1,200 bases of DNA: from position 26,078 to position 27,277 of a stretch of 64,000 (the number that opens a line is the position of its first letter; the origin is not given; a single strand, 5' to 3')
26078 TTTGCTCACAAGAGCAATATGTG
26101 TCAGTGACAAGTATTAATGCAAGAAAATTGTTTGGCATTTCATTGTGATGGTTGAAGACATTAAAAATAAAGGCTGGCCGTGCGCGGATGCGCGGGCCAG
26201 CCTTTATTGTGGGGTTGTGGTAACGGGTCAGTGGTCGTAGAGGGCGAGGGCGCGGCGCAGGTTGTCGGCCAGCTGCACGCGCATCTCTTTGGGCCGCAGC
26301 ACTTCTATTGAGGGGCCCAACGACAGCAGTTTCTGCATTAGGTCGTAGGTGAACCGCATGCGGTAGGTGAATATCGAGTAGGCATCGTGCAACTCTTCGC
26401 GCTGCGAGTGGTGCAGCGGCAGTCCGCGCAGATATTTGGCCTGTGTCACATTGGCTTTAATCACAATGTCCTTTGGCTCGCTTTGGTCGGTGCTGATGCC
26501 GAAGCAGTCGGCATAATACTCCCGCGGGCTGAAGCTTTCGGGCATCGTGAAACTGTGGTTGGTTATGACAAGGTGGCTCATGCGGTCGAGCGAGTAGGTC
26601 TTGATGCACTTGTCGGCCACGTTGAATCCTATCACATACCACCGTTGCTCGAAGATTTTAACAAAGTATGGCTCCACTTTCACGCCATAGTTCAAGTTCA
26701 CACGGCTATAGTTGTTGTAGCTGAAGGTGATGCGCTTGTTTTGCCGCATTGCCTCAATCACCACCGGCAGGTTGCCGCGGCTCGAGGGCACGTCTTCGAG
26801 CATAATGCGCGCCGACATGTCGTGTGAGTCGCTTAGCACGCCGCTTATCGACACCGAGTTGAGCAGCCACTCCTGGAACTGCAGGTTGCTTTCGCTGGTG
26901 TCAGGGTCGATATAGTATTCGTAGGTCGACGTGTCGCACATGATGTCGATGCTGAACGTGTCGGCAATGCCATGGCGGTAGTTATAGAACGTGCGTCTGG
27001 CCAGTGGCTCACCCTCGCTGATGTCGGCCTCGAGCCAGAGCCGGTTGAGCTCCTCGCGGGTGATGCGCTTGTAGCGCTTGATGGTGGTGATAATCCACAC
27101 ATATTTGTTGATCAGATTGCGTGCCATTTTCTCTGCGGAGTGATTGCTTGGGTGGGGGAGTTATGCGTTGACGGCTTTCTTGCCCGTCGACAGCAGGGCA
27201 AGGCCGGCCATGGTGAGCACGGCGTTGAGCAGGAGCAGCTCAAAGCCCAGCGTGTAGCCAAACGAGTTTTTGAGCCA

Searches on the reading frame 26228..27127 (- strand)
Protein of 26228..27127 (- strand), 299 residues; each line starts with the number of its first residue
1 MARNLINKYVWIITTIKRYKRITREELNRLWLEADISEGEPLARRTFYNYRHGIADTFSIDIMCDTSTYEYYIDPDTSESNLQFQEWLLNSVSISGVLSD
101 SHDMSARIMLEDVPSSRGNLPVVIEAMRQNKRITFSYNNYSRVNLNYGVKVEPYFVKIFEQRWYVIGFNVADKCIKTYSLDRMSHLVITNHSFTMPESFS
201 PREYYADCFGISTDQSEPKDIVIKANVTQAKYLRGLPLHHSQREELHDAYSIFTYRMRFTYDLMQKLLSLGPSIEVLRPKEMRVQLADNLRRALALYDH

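Call 5: search_protein_families(library=ncbifam, proteins=[window:26228-27127:-], max_evalue=0.01)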
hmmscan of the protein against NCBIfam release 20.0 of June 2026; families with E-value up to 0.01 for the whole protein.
window:26228-27127:- (299 aa): 1 family
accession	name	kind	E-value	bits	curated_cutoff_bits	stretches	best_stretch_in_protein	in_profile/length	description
TIGR03985.1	TIGR03985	hypoth_equivalog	0.0029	17.2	60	1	240-297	192-248/249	TIGR03985 family CRISPR-associated protein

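Call 6: search_protein_families(library=pfam, proteins=[window:26228-27127:-], max_evalue=0.01)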
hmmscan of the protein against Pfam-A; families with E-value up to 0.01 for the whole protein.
window:26228-27127:- (299 aa): 2 families
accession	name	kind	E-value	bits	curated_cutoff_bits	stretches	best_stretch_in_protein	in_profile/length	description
PF13280.12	WYL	-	4e-12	46.4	21.8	1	119-186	2-68/70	WYL domain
PF25583.1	WCX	-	1e-08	35.8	23.9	1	220-294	4-76/76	WCX domain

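Call 58: find_encoding_contigs(protein=window:26228-27127:-, flank=8000, max_places=8)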
Protein window:26228-27127:- (299 aa): 4 contigs read that carry it; 4 places shown.
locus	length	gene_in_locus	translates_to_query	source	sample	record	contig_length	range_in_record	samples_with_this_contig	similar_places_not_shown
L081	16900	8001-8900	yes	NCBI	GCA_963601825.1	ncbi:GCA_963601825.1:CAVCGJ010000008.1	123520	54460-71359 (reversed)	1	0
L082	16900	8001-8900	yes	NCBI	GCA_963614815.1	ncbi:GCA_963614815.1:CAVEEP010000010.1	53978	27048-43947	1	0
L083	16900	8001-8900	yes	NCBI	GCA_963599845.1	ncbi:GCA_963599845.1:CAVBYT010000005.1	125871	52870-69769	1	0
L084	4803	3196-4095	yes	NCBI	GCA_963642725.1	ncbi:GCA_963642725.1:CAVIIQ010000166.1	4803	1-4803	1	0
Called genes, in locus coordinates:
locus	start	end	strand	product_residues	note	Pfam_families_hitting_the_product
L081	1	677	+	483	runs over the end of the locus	PF13734:Inhibitor_I69 (faint), PF01640:Peptidase_C10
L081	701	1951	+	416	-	PF00079:Serpin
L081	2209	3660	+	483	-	PF13734:Inhibitor_I69 (faint), PF01640:Peptidase_C10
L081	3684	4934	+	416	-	PF00079:Serpin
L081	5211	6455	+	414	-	PF07075:NamZ_N, PF20732:NamZ_C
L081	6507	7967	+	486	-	PF00474:SSF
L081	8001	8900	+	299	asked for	PF13280:WYL, PF25583:WCX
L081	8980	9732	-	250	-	PF04909:Amidohydro_2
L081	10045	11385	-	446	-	PF04055:Radical_SAM, PF13353:Fer4_12 (weak), PF13186:SPASM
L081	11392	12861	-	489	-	PF05402:PqqD (weak), PF04055:Radical_SAM, PF13186:SPASM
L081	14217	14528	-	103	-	PF05656:DUF805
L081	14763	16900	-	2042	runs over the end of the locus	PF07581:Glug (faint)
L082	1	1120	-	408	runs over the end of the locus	PF00675:Peptidase_M16, PF05193:Peptidase_M16_C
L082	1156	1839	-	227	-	PF12844:HTH_19, PF01381:HTH_3 (weak), PF00717:Peptidase_S24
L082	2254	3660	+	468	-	PF13734:Inhibitor_I69 (faint), PF01640:Peptidase_C10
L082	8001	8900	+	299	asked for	PF13280:WYL, PF25583:WCX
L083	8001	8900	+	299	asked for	PF13280:WYL, PF25583:WCX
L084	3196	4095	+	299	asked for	PF13280:WYL, PF25583:WCX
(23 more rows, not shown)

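Call 62: search_protein_families(library=padloc, proteins=[window:26228-27127:-], max_evalue=0.001)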
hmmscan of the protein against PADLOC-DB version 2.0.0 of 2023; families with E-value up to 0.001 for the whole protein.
window:26228-27127:- (299 aa): 6 families
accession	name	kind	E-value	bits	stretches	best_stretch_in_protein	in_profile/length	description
PDLC01652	WYL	-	1.9e-30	104.3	1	116-294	16-162/162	"CAS-I,CAS-II,CAS-III,CAS-IV,CAS-V,CAS-VI; associated_signaling"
PDLC01766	Cas3c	-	8.1e-20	68.6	1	97-298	112-317/1009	-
PDLC01457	WYL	-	3.2e-13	47.8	1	116-281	123-228/229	"CAS-I,CAS-II,CAS-III,CAS-IV,CAS-V,CAS-VI; associated_signaling"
PDLC01484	WYL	-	2.1e-05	21.9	1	238-297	378-436/437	"CAS-I,CAS-II,CAS-III,CAS-IV,CAS-V,CAS-VI; associated_signaling"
PDLC01510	WYL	-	2.1e-05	21.9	1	238-297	378-436/437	"CAS-I,CAS-II,CAS-III,CAS-IV,CAS-V,CAS-VI; associated_signaling"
PDLC01046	WYL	-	2.3e-05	21.8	1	242-298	379-434/435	HTH-WYL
